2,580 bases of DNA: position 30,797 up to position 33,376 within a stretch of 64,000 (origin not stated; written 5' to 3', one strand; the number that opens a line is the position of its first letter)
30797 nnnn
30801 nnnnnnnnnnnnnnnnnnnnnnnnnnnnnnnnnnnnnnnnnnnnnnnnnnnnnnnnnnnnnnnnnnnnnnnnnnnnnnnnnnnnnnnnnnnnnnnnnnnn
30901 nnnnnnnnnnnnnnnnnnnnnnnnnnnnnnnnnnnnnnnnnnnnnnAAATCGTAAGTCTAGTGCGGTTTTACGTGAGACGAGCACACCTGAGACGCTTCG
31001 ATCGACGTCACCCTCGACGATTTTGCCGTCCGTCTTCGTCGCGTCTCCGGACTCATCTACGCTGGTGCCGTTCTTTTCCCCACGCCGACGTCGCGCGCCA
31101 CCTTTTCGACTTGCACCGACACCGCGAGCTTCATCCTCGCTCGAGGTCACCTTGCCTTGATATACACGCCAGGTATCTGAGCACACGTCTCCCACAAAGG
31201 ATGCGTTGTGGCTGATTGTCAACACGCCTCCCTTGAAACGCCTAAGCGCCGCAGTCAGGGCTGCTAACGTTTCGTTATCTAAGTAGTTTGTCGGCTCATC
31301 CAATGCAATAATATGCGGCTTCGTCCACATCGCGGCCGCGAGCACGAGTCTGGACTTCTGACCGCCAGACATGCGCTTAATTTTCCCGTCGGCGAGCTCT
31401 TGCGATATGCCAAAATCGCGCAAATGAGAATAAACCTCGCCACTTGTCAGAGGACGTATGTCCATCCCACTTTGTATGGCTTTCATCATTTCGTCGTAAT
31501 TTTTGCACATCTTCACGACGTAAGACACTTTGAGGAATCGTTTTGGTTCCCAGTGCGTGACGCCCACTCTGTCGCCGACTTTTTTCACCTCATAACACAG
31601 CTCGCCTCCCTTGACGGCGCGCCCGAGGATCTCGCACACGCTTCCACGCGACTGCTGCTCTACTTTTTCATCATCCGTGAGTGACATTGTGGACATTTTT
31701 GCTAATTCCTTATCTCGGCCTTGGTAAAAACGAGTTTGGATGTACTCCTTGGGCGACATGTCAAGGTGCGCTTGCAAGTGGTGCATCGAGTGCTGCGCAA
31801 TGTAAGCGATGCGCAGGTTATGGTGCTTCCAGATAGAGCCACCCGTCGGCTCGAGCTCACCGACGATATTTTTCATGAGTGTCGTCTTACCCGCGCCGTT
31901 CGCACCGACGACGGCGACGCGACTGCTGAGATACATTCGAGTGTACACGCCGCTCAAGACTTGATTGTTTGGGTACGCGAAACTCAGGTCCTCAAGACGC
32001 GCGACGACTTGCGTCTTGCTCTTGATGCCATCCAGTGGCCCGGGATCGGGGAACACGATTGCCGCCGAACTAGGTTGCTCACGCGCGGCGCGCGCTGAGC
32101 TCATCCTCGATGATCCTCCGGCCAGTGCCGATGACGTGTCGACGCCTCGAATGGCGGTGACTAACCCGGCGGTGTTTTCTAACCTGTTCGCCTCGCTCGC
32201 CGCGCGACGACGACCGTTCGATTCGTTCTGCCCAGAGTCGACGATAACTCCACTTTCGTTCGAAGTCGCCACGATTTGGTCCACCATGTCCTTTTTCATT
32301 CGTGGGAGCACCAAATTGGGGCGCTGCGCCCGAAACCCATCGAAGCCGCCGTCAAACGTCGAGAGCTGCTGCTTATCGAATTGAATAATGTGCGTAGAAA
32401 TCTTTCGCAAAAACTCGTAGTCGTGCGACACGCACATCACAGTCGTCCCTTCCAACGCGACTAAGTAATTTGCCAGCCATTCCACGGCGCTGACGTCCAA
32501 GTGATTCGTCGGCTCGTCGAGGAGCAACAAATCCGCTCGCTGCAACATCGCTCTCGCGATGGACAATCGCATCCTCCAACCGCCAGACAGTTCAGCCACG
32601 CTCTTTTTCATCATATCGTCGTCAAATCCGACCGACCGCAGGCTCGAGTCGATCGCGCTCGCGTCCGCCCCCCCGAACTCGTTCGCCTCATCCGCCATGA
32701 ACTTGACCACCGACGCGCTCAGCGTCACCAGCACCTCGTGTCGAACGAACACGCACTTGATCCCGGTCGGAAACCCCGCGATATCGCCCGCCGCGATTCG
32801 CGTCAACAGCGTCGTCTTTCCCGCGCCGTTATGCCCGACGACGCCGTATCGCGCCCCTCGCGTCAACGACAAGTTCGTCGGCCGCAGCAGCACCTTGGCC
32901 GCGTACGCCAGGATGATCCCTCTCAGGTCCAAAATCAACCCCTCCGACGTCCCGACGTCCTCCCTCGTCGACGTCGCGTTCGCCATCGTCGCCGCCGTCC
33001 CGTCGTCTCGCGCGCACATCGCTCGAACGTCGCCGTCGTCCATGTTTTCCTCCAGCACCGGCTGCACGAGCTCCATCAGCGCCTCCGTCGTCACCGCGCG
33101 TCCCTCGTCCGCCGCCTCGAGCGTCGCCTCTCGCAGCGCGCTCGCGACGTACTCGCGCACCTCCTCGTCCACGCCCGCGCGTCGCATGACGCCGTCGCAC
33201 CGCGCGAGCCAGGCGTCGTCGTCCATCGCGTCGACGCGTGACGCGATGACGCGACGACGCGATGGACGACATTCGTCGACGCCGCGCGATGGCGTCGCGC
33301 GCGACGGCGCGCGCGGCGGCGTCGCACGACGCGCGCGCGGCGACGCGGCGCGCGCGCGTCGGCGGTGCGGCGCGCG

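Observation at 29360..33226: Four-NBD ABC-F protein: an eEF3-type ABC cassette (with the chromodomain-like insert, without the HEAT domain) fused to an ABCF2/Arb1-type cassette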

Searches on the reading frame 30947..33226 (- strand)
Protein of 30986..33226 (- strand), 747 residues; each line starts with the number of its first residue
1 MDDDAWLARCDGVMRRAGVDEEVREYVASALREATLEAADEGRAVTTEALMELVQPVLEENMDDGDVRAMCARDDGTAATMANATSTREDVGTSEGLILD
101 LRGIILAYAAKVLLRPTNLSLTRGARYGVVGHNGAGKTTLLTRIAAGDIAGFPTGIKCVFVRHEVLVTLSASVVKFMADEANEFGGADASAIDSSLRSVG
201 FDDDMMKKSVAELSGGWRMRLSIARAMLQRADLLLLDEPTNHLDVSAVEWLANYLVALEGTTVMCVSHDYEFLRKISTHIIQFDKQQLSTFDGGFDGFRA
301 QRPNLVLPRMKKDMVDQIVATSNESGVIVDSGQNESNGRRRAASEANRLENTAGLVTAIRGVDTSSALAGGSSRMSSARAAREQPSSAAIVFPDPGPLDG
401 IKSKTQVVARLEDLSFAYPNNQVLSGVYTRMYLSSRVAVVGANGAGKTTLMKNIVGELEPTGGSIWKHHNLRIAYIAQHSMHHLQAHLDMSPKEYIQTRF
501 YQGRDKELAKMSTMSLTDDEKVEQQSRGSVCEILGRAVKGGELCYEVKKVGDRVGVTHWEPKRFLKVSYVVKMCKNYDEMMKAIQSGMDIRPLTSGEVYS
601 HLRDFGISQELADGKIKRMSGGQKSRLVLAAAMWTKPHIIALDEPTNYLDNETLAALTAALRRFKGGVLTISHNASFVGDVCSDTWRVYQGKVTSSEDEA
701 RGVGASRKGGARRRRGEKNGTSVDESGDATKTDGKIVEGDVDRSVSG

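Call 5: search_solved_structures(query=window:30986-33226:-, max_evalue=1e-20, show_alignments=2)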
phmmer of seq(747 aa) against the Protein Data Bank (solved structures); distinct sequences matched with E-value up to 1e-20: 27.
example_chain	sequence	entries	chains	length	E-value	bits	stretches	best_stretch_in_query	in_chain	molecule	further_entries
6s47_Bi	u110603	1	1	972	8.1e-115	387.9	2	386-694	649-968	[NU+] prion formation protein 1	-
8ylr_v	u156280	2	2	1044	1.4e-109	370.6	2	387-706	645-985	Elongation factor 3A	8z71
7b7d_EF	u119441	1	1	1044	1.4e-109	370.6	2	387-706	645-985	Elongation factor 3A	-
2iw3_A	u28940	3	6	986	6.5e-109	368.3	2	387-696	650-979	ELONGATION FACTOR 3A | ELONGATION FACTOR 3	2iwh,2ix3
8yld_v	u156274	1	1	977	6.8e-109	368.3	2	387-696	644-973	Elongation factor 3A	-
2ix8_A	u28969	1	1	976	7.1e-109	368.2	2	387-696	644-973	ELONGATION FACTOR 3A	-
9nlh_H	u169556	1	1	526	2.6e-62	214.3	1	193-306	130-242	YheS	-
9vvi_W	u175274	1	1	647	7.3e-62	212.8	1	193-306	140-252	Probable ATP-binding protein YheS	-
5zxd_A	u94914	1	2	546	5.2e-60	206.7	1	180-500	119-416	ATP-binding cassette sub-family F member 1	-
9njf_Y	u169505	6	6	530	7.9e-54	186.3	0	188-302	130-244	Probable ATP-binding protein YbiT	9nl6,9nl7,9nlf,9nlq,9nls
6r84_A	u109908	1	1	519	2.5e-52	181.3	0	196-312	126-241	ABC transporter ATP-binding protein ARB1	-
8buu_9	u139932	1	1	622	1.8e-49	171.9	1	205-479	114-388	ExpZ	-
9nlj_U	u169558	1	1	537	9.2e-48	166.2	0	194-305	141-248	Uup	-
3j5s_D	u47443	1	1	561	1.8e-44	155.3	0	98-300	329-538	Energy-dependent translational throttle A (EttA)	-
4fin_A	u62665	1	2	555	1.9e-44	155.3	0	98-300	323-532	EttA (YjjK) ABCF family protein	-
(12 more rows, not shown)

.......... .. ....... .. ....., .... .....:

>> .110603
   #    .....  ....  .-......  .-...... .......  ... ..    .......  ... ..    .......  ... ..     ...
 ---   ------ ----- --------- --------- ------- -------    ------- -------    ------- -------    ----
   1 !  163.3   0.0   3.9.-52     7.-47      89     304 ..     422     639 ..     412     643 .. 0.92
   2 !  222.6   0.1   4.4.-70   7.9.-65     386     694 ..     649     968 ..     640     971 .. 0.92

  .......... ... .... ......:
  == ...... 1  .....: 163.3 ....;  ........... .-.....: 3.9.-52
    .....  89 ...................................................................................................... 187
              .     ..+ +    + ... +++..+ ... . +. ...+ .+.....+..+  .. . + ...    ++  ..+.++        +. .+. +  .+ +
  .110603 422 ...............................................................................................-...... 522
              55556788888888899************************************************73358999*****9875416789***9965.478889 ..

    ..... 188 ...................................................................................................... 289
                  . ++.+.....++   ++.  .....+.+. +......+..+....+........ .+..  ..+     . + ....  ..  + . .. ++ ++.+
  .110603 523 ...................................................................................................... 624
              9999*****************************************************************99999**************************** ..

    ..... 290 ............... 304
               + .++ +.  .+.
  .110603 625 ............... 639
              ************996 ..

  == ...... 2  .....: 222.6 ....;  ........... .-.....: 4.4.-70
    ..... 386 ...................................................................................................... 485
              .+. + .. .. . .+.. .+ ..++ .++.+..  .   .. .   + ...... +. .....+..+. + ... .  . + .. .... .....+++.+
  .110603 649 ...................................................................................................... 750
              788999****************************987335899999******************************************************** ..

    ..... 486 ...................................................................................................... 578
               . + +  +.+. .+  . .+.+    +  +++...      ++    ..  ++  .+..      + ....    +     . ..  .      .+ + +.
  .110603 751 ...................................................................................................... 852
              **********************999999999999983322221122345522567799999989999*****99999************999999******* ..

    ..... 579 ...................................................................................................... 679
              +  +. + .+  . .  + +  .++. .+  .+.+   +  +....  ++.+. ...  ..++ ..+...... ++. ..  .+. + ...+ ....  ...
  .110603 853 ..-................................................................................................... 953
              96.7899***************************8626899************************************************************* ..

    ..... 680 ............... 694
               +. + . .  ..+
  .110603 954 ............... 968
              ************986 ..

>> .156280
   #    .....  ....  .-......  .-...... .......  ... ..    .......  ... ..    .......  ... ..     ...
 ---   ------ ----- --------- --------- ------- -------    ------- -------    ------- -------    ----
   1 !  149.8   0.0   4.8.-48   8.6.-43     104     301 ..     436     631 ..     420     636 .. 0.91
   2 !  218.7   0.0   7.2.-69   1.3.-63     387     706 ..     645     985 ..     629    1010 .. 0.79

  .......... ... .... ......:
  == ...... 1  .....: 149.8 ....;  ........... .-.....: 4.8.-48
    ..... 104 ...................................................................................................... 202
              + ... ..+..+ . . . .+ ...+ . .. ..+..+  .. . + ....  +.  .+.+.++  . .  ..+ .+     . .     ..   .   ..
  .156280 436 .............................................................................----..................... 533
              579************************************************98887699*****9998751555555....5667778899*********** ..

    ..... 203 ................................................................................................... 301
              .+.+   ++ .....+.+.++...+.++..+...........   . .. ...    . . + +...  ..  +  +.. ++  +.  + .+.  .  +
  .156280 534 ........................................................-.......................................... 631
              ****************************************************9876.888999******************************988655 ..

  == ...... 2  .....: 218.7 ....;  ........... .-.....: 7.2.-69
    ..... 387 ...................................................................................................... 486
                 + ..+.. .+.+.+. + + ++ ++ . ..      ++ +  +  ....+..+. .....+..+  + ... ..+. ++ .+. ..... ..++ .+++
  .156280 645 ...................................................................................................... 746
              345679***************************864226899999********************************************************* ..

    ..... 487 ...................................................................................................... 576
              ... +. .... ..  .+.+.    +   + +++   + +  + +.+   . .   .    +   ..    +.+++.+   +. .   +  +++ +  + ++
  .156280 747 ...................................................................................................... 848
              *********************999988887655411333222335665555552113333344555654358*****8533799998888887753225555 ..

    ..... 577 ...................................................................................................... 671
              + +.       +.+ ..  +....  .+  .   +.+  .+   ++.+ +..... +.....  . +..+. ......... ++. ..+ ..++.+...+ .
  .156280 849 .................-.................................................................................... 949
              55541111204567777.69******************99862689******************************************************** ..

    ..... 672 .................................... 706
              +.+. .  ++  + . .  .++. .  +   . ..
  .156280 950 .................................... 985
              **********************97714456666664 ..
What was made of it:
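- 31427..31726 (-): aa 501-600: chromodomain-like insert in ABC2 (strands 530-539, 542-549, 558-561, then helix 568-588; YEVKK...WEP core). It aligns to the New1/eEF3 chromo region (call 5).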

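Call 50: predict_structure(alignment_id=A2)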
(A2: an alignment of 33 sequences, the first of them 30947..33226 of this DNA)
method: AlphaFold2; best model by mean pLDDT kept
length: 760 residues; sequences in the alignment: 33
mean_pLDDT: 77.3   pTM: 0.56
mean pLDDT of the five models: 77.3, 77.0, 75.8, 75.3, 73.2
residues with pLDDT >= 90: 232; 70-90: 351; 50-70: 46; < 50: 131
segments of 3 or more residues with pLDDT < 50: 75-93, 334-387, 702-707, 709-714, 718-760
pLDDT, mean of each block of 10 residues (from residue 1): 81 84 83 87 88 85 87 59 37 68 77 84 95 84 87 89 83 94 89 95 92 88 94 94 86 94 93 95 91 94 83 83 85 50 43 38 31 37 54 86 87 86 88 92 83 88 87 83 81 87 62 66 77 86 88 87 85 78 58 81 91 85 86 90 85 87 93 85 90 77 47 49 34 31 35 35
secondary structure, 60 per line:
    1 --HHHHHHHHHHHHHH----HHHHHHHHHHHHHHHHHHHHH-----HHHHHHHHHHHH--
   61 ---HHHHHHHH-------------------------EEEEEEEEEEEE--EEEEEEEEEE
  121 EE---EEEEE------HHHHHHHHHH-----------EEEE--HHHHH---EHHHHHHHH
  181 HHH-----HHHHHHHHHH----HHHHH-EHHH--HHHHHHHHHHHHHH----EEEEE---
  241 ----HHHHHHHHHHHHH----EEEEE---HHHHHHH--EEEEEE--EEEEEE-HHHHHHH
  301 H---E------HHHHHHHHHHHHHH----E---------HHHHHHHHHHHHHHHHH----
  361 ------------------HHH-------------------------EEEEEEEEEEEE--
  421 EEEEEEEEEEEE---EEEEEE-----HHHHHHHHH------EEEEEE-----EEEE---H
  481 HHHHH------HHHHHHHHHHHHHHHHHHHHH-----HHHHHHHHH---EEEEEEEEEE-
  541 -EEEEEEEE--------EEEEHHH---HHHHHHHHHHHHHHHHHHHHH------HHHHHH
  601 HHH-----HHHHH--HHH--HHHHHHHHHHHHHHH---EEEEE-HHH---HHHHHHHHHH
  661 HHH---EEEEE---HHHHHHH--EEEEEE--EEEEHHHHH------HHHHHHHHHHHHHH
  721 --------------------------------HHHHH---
elements in order (helices of 4 or more, strands of 3 or more residues): H3-16 H21-41 H47-58 H64-71 E97-108 E111-122 E126-130 H137-146 E158-161 H164-168 H173-183 H189-198 H203-207 H215-228 E233-237 H245-257 E262-266 H270-276 E279-284 E287-292 H294-301 H312-325 H340-356 E407-418 E421-432 E436-441 H447-455 E462-467 E473-476 H480-485 H492-512 H518-526 E530-539 E542-549 E558-561 H568-588 H595-603 H609-613 H621-635 E639-643 H651-663 E667-671 H675-681 E684-689 E692-695 H696-700 H707-720 H753-757
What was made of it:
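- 33005..33226 (-): aa 1-74: N-terminal four-helix domain (NTD), probably a remnant of the eEF3 4HB region. No HEAT repeats. The AF2 model has helices 3-16, 21-41, 47-58 and 64-71 at pLDDT 81-88 (call 50).
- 31427..31726 (-): The AF2 topology fits (call 50).
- On eEF3 / eEF3L: AF2 predicts four helices in aa 3-71 (call 50). The insert at aa ~501-600 aligns with the New1/eEF3 chromo region (call 5) and has three strands plus a helix in the model (call 50). No Arm-like helical insert is seen in NBD1 (call 50).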

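Call 52: fold_search(model_id=the predicted structure, library=pdb)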
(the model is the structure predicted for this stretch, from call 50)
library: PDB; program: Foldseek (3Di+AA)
matches with E <= 10: 1725; with E <= 0.001: 1255
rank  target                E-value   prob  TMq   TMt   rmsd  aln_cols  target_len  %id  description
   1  2ix3_A                1.2e-49  1.00  0.29  0.23  27.9       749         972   30  Structure of yeast Elongation Factor 3 (released 2006-08-08)
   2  2iwh_B                1.3e-49  1.00  0.29  0.23  28.0       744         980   30  Structure of yeast Elongation Factor 3 in complex with ADPNP (released 2006-08-09)
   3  6s47_Bi               1.6e-45  1.00  0.52  0.43   6.5       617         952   35  Saccharomyces cerevisiae 80S ribosome bound with ABCF protein New1 (released 2019-07-24)
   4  2ix8                  7.2e-42  1.00  0.48  0.39  13.3       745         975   30  MODEL FOR EEF3 BOUND TO AN 80S RIBOSOME (released 2007-07-10)
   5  7b7d_EF               1.7e-41  1.00  0.51  0.41  12.6       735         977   31  Yeast 80S ribosome bound to eEF3 and A/A- and P/P-tRNAs (released 2021-03-10)
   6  5zxd_A                2.6e-39  1.00  0.34  0.49  12.6       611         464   25  Crystal structure of ATP-bound human ABCF1 (released 2018-07-25)
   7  8yld_v                2.7e-37  1.00  0.50  0.40  13.3       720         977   32  State 4a (S4a) of yeast 80S ribosome bound to 2 tRNAs and open eEF3 and eEF2 during translocation (released 2024-12-11)
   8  5zxd_B                1.7e-36  1.00  0.36  0.51  11.5       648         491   23  Crystal structure of ATP-bound human ABCF1 (released 2018-07-25)
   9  4fin_B                5.7e-33  1.00  0.25  0.36  27.6       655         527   21  Crystal Structure of EttA (formerly YjjK) - an E. coli ABC-type ATPase (released 2013-07-03)
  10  4fin_A                8.4e-33  1.00  0.25  0.35  27.4       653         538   21  Crystal Structure of EttA (formerly YjjK) - an E. coli ABC-type ATPase (released 2013-07-03)
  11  8buu_9                1.0e-31  1.00  0.38  0.49  17.6       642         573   18  ARE-ABCF VmlR2 bound to a 70S ribosome (released 2023-04-05)
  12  9nlh_H                2.0e-31  1.00  0.43  0.59  15.0       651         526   23  E.coli Initiation complex with YheS-EQ2 (released 2025-04-02)
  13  7mu0_A                6.1e-31  1.00  0.23  0.32  30.1       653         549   22  MtbEttA in the ADP bound state (released 2022-02-02)
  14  7p7q_0                1.1e-30  1.00  0.41  0.55  15.2       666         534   19  E. faecalis 70S ribosome bound by PoxtA-EQ2, high-resolution combined volume (released 2022-02-23)
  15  9nlj_U                1.7e-30  1.00  0.42  0.56  13.2       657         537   20  E.coli Initiation complex with Uup-EQ2 (released 2025-04-02)
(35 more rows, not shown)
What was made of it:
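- On eEF3 / eEF3L: Foldseek alignments to eEF3 span ~745 columns (call 52).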

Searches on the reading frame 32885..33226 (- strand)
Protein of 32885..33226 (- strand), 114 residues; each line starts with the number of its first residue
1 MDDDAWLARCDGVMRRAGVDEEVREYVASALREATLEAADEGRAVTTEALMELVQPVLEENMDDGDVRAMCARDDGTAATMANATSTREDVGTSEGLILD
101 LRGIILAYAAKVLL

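Call 28: search_protein_families(library=pfam, proteins=[window:32885-33226:-], max_evalue=1)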
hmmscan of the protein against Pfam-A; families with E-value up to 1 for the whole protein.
seq(114 aa): 1 family
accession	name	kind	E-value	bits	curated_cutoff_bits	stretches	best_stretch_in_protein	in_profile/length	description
PF08663.15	HalX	-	0.0066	17.3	23.2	1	15-39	1-25/68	HalX domain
